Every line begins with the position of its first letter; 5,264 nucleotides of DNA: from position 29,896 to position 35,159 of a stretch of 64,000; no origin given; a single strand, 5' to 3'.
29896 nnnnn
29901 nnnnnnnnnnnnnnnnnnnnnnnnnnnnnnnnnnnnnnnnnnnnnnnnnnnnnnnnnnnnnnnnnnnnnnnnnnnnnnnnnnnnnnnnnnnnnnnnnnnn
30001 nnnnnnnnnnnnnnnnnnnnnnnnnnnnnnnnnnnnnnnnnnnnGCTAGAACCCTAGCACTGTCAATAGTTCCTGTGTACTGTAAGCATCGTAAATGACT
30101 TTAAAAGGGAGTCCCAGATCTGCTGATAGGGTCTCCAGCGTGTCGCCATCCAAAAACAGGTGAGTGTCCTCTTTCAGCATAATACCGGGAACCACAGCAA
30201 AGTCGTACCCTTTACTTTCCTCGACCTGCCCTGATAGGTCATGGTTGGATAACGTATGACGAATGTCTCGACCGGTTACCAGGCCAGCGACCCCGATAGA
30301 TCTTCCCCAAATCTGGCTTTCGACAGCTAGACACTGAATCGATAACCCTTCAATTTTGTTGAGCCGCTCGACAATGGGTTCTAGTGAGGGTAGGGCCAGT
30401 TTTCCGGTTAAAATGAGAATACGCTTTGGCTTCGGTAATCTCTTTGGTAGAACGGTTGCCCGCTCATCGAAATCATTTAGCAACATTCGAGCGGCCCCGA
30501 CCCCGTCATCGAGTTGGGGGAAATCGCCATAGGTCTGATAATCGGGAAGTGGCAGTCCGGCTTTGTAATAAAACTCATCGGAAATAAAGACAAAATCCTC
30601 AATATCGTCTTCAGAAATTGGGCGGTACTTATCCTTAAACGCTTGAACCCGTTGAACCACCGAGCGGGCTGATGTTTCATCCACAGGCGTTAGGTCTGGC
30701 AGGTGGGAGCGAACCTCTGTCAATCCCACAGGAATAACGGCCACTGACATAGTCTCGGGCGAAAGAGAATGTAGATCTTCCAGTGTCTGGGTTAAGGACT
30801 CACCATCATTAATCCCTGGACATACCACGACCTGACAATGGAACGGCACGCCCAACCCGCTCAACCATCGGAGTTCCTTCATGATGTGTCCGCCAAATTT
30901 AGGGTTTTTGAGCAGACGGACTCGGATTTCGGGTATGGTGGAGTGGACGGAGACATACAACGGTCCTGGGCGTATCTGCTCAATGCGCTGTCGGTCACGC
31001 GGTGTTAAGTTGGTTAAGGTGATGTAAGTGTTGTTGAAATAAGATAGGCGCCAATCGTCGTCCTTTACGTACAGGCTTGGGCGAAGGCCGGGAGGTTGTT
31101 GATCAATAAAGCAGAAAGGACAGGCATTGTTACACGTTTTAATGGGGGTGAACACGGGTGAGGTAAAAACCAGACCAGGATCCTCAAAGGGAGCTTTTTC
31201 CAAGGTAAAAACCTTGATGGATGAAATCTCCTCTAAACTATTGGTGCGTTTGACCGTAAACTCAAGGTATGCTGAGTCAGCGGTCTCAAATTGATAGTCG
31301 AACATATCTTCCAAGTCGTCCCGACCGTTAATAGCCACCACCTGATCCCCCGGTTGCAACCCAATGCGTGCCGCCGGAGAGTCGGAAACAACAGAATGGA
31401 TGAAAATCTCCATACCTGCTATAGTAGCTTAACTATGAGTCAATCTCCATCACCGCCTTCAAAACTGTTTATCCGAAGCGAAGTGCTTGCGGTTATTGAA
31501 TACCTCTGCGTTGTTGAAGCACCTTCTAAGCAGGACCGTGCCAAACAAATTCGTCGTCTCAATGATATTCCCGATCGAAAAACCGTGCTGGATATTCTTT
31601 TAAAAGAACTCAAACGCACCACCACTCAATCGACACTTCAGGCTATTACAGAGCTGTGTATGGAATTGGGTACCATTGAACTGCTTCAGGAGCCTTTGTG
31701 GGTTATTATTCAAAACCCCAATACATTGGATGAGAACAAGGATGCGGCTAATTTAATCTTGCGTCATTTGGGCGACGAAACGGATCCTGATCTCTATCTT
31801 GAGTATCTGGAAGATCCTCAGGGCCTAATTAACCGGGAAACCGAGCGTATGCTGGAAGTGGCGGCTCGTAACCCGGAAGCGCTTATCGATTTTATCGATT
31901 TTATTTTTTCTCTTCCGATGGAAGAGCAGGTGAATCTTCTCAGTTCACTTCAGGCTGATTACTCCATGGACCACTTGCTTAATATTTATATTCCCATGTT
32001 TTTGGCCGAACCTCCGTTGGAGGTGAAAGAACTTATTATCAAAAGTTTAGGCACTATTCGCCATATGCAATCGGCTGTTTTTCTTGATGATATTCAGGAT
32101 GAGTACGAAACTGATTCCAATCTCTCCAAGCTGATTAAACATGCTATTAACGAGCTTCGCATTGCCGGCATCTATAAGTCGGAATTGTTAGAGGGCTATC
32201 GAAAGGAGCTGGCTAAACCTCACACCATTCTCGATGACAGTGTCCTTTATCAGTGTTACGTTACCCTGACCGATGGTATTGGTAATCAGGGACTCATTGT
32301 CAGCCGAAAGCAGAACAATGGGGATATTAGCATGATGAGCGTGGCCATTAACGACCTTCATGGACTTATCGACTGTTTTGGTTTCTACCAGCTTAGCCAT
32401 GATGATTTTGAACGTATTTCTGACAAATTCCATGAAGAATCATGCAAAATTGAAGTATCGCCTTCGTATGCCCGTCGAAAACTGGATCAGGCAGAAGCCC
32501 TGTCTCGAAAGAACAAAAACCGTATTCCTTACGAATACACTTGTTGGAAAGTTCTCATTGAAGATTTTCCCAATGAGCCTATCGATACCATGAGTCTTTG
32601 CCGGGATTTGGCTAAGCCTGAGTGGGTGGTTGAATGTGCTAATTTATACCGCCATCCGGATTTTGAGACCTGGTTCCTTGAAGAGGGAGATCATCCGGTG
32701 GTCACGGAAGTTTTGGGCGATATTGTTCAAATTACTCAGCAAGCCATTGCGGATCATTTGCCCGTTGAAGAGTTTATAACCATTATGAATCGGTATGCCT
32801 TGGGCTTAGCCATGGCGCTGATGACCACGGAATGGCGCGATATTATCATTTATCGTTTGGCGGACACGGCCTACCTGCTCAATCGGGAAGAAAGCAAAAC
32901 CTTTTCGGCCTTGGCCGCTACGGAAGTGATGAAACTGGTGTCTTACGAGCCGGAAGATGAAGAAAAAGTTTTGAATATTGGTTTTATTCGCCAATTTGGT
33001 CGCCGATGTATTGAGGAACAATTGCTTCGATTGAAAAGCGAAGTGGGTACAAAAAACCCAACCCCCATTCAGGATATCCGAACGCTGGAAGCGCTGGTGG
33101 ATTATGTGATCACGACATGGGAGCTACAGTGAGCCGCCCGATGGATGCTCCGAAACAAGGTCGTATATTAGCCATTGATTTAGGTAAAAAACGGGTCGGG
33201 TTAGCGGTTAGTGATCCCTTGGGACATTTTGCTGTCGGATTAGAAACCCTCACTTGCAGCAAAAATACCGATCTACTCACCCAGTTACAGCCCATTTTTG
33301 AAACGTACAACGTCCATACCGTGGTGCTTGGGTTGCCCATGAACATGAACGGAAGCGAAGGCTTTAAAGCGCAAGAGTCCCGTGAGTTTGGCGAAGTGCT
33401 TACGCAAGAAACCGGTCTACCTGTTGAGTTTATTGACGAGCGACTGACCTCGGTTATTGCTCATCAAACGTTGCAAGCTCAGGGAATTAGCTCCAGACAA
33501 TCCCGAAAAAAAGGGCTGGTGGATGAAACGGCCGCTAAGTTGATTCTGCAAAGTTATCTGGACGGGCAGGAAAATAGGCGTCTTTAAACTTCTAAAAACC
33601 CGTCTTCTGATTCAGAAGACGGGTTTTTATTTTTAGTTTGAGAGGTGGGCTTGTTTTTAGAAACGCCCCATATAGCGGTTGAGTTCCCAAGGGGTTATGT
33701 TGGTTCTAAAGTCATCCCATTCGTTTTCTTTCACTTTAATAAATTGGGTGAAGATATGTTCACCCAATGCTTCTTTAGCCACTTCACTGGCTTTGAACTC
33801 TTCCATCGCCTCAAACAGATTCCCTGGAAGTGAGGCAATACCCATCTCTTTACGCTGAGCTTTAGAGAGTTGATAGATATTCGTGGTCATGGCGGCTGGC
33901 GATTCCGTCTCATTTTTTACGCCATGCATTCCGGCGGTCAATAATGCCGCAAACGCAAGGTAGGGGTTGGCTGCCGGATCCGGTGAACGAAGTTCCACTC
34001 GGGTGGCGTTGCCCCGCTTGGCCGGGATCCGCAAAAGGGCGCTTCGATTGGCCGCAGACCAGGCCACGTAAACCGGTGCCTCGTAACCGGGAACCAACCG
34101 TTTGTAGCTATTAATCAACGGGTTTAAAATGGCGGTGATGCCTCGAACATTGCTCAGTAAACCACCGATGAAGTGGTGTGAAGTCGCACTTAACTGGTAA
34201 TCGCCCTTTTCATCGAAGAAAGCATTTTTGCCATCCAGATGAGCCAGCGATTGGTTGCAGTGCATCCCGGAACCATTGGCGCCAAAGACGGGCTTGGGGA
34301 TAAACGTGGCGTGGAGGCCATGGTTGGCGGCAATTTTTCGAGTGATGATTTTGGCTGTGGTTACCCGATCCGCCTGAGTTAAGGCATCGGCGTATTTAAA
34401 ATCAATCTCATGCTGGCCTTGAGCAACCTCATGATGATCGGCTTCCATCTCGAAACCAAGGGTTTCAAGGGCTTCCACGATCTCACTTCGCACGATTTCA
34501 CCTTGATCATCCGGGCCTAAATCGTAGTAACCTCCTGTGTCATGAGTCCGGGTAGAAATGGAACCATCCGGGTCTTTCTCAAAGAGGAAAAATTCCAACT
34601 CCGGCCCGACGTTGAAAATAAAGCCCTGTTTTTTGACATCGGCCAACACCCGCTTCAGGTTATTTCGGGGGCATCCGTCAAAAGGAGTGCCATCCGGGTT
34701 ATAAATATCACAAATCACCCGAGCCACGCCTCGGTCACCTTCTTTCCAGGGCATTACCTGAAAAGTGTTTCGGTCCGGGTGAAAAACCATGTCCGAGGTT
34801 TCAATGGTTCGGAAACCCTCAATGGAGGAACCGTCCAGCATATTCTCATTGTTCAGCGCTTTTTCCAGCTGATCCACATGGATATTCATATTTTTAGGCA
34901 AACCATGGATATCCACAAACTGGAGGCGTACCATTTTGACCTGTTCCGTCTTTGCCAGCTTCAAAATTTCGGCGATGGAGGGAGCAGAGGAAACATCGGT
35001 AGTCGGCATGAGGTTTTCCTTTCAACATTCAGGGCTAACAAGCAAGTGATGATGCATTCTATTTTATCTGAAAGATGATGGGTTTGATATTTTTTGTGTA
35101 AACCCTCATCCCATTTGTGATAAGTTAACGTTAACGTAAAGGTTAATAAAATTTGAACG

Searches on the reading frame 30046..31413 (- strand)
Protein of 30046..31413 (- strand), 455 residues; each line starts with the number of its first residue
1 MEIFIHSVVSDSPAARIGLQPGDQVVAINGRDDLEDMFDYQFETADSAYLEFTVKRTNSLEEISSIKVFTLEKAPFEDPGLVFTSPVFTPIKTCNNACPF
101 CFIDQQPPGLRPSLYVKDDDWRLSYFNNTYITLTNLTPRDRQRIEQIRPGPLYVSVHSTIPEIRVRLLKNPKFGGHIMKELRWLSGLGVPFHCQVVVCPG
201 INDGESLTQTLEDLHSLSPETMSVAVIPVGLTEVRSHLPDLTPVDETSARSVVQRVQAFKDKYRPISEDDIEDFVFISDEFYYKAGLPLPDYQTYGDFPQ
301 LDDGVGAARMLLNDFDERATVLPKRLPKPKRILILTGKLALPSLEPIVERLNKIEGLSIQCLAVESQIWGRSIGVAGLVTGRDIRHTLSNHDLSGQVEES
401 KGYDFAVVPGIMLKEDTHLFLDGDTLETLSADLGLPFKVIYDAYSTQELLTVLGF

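Call 67: search_protein_families(library=pfam, proteins=[window:30046-31413:-], max_evalue=0.00001)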
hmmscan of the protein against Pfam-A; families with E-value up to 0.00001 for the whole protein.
window:30046-31413:- (455 aa): 4 families
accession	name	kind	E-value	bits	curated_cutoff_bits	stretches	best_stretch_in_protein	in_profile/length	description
PF19238.5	Radical_SAM_2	-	2.4e-54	183.6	26.7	1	76-224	4-151/151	Radical SAM-like domain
PF04459.17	DUF512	-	2.8e-52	177.4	25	1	227-439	1-199/202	Protein of unknown function (DUF512)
PF17820.7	PDZ_6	-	4.7e-09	36.3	27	1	5-41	2-37/54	PDZ domain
PF00595.29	PDZ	-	2.7e-06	28.1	23.2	1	2-32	26-56/81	PDZ domain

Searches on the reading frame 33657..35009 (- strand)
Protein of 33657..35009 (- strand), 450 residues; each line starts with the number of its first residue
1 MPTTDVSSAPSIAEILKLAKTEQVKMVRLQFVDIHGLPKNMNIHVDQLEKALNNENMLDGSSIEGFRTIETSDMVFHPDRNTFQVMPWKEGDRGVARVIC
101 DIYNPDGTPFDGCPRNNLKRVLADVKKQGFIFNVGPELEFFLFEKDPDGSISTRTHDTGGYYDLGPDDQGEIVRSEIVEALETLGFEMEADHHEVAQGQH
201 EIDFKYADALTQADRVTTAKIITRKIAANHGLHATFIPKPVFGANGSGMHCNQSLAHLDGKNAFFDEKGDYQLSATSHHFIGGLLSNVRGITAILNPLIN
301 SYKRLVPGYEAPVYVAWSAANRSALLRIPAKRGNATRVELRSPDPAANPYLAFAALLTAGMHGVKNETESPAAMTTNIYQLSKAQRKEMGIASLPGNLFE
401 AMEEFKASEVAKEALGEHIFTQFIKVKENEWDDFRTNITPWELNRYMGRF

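Call 67: search_protein_families(library=pfam, proteins=[window:33657-35009:-], max_evalue=0.00001)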
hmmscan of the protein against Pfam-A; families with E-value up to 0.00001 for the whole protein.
window:33657-35009:- (450 aa): 2 families
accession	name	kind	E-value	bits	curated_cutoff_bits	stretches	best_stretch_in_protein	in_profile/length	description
PF00120.29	Gln-synt_C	-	2.2e-134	448.3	24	1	112-446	2-344/344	Glutamine synthetase, catalytic domain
PF03951.24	Gln-synt_N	-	9.3e-29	99.3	33.4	1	23-105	1-82/82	Glutamine synthetase, beta-Grasp domain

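Call 69: list_cluster_members(proteins=[window:33657-35009:-, window:18875-19360:+, window:37485-38690:-, window:19635-21956:+, window:22067-22396:+])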
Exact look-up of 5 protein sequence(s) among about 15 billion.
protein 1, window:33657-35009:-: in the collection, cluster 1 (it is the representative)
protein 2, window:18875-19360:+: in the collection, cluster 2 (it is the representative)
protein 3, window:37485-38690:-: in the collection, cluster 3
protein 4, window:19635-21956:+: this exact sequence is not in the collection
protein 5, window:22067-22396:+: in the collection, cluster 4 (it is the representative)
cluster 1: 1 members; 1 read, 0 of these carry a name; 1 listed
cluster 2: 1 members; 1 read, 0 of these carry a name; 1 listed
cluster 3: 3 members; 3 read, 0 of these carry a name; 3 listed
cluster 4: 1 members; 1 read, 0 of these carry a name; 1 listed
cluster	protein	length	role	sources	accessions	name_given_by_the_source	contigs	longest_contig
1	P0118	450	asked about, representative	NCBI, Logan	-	-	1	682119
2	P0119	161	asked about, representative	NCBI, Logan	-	-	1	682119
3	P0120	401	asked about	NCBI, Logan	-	-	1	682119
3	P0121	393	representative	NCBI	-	-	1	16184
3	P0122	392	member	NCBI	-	-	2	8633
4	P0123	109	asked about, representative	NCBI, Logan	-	-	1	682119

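Call 71: find_homologous_proteins(query=window:33657-35009:-, max_evalue=1e-100)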
Query window:33657-35009:- (450 aa): 7959 proteins with E <= 1e-100 among 8000 candidates; the best 120 are listed.
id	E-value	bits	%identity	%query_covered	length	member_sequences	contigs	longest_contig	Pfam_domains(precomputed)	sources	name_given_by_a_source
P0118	0.0e+0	1034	100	100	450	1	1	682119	PF03951.25,PF00120.30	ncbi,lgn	-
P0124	5.0e-281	950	90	100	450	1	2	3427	PF03951.25,PF00120.30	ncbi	-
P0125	2.9e-245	832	79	100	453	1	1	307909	PF03951.25,PF00120.30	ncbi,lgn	-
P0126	1.1e-243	827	79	100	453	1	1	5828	PF03951.25,PF00120.30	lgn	-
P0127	1.9e-238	810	77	99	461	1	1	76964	PF03951.25,PF00120.30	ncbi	ncbi:MAG: type I glutamate--ammonia ligase [Vampirovibrionales bacterium]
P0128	8.6e-235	798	76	98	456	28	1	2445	PF03951.25,PF00120.30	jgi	jgi:glutamine synthetase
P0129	2.0e-234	796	76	98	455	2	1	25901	PF03951.25,PF00120.30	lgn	-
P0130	3.3e-234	796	76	100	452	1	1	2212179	PF03951.25,PF00120.30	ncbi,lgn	-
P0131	7.0e-233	791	75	100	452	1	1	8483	PF03951.25,PF00120.30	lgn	-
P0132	9.3e-233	791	75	100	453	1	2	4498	PF03951.25,PF00120.30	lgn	-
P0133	2.9e-232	789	75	98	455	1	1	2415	PF03951.25,PF00120.30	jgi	jgi:glutamine synthetase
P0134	5.2e-232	788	74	100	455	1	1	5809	PF03951.25,PF00120.30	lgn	-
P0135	5.3e-232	788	75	100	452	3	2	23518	PF03951.25,PF00120.30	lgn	-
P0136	5.4e-232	788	75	98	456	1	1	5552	PF03951.25,PF00120.30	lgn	-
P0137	5.5e-232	788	75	98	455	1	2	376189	PF03951.25,PF00120.30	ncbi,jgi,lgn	ncbi:MAG TPA: type I glutamate--ammonia ligase [Coleofasciculaceae cyanobacterium]|jgi:glutamine syn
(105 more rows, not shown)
